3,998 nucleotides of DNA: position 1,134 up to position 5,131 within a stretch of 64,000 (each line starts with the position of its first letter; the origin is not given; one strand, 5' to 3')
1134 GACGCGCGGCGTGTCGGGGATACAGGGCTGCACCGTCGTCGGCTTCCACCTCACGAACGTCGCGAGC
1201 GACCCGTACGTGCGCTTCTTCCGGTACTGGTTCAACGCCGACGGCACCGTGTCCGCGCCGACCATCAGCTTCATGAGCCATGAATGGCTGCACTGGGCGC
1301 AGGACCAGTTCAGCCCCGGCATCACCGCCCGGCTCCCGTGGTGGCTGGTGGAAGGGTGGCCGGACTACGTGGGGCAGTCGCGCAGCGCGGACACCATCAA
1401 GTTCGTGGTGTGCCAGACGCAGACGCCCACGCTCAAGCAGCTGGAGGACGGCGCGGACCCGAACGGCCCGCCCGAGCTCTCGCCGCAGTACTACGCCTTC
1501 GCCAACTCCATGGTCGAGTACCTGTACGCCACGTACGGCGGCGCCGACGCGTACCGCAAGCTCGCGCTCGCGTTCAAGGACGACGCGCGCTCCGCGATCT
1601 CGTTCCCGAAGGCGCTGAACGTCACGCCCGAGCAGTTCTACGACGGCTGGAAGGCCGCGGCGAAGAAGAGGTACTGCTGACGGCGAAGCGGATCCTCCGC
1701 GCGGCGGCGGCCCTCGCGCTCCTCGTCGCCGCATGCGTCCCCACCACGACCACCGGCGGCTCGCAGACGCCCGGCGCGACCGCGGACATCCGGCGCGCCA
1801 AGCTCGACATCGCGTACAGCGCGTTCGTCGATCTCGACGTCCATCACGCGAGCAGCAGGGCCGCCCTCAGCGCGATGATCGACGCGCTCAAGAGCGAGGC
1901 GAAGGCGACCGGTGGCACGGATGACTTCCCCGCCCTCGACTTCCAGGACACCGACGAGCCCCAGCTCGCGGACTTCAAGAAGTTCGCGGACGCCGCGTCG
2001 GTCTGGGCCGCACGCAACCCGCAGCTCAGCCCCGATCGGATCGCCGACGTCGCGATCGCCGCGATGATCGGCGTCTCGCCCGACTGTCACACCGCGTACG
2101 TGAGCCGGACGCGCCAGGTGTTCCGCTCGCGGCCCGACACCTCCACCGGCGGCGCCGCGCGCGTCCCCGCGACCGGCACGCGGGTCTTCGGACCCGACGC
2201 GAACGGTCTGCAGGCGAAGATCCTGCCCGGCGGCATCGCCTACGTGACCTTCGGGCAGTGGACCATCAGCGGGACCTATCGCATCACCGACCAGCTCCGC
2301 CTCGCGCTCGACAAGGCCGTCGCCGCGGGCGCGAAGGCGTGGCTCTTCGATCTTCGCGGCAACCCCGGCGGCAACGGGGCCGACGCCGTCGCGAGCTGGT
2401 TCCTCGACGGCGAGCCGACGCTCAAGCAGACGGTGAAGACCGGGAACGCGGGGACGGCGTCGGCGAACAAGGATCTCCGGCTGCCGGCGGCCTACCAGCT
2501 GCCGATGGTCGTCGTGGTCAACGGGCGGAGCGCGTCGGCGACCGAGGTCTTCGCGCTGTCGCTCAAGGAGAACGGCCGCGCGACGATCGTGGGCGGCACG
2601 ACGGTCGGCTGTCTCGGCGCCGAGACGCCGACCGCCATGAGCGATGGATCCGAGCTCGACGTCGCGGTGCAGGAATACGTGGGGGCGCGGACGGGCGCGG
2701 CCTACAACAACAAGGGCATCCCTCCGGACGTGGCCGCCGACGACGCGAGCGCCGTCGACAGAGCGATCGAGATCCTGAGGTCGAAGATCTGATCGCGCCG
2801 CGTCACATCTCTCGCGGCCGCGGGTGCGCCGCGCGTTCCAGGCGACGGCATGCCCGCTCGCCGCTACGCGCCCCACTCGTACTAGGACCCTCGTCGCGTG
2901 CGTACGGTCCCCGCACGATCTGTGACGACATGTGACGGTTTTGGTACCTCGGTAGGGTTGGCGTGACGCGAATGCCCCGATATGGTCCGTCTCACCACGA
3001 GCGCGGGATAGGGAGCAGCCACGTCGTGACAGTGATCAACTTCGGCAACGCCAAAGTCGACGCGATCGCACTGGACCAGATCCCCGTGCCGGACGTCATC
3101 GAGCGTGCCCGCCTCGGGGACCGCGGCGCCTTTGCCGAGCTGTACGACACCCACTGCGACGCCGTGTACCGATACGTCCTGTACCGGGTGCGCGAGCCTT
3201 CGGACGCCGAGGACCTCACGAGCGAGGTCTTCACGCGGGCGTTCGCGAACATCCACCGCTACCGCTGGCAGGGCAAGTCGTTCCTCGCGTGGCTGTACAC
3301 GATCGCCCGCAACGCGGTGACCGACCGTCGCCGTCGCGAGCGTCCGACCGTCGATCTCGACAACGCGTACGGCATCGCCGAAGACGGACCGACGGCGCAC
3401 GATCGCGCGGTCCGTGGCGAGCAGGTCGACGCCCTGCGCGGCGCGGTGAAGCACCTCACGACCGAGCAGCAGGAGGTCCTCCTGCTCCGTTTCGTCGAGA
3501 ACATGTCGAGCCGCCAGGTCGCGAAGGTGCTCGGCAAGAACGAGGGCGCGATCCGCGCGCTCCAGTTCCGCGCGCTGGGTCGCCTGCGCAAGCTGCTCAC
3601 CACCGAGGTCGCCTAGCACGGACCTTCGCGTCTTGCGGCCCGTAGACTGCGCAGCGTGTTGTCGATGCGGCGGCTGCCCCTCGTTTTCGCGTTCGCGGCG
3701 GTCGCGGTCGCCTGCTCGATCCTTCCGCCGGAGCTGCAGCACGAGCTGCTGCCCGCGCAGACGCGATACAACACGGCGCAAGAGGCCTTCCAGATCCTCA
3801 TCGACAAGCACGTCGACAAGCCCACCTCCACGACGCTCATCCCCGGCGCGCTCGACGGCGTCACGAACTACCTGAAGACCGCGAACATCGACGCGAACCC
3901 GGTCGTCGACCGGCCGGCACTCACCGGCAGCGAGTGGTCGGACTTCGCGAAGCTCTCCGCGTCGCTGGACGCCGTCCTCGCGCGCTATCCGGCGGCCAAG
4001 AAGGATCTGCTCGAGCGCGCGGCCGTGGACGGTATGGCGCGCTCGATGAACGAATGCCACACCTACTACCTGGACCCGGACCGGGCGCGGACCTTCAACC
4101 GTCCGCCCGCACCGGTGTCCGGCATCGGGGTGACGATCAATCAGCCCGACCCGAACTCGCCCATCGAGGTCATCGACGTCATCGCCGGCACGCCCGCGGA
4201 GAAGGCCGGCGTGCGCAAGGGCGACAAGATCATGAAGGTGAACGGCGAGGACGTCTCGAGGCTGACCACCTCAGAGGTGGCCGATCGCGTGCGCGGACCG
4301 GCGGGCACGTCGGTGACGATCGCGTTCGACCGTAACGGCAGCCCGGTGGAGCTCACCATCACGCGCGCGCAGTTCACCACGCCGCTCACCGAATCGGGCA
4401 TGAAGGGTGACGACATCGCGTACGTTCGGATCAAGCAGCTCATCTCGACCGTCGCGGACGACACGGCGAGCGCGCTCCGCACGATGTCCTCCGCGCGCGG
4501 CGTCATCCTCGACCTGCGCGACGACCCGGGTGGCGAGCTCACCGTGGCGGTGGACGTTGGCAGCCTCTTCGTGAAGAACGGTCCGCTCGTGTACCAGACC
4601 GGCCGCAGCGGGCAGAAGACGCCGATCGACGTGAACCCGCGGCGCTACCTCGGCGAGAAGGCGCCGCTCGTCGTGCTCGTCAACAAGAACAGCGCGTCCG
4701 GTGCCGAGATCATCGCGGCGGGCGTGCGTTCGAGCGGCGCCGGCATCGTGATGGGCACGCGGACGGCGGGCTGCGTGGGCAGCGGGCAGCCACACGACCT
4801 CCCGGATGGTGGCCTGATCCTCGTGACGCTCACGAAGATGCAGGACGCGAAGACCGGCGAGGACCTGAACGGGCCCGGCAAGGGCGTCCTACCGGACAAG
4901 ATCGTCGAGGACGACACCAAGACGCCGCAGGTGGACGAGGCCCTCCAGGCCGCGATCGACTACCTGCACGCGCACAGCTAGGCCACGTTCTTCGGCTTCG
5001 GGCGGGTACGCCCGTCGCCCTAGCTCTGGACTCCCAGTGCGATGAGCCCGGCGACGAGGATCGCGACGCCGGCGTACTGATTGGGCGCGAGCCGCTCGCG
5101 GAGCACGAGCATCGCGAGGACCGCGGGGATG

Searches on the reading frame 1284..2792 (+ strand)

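Call 56: search_protein_families(library=pfam, proteins=[window:1284-2792:+], max_evalue=0.0001)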
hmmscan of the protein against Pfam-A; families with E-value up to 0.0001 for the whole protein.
window:1284-2792:+ (502 aa): 1 family
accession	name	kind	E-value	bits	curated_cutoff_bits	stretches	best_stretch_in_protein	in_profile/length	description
PF03572.23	Peptidase_S41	-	4.8e-27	95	24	1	318-484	2-164/165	Peptidase family S41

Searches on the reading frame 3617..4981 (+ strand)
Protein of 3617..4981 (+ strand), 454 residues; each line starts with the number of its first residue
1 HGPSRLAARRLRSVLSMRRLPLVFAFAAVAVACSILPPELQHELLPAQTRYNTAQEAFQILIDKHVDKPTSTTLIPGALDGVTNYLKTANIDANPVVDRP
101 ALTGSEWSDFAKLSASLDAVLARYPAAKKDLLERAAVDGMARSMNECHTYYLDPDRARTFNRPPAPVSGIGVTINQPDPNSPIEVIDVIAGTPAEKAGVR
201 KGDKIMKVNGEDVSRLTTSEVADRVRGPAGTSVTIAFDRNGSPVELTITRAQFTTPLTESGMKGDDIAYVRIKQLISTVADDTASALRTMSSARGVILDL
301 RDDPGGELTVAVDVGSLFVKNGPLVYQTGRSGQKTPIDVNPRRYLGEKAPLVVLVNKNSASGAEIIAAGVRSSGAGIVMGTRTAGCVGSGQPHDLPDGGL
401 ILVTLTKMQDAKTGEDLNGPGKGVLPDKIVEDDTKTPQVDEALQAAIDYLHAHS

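Call 56: search_protein_families(library=pfam, proteins=[window:3617-4981:+], max_evalue=0.0001)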
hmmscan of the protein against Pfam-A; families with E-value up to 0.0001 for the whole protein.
window:3617-4981:+ (454 aa): 4 families
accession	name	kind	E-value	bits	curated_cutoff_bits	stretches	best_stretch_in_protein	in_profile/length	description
PF03572.23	Peptidase_S41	-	6.8e-33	114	24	1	266-427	1-162/165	Peptidase family S41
PF17820.7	PDZ_6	-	5.8e-14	52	27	1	185-239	2-54/54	PDZ domain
PF00595.29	PDZ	-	5.8e-13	49.5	23.2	1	166-234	8-77/81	PDZ domain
PF13180.12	PDZ_2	-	1.9e-10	41.3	27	1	169-248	2-78/80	PDZ domain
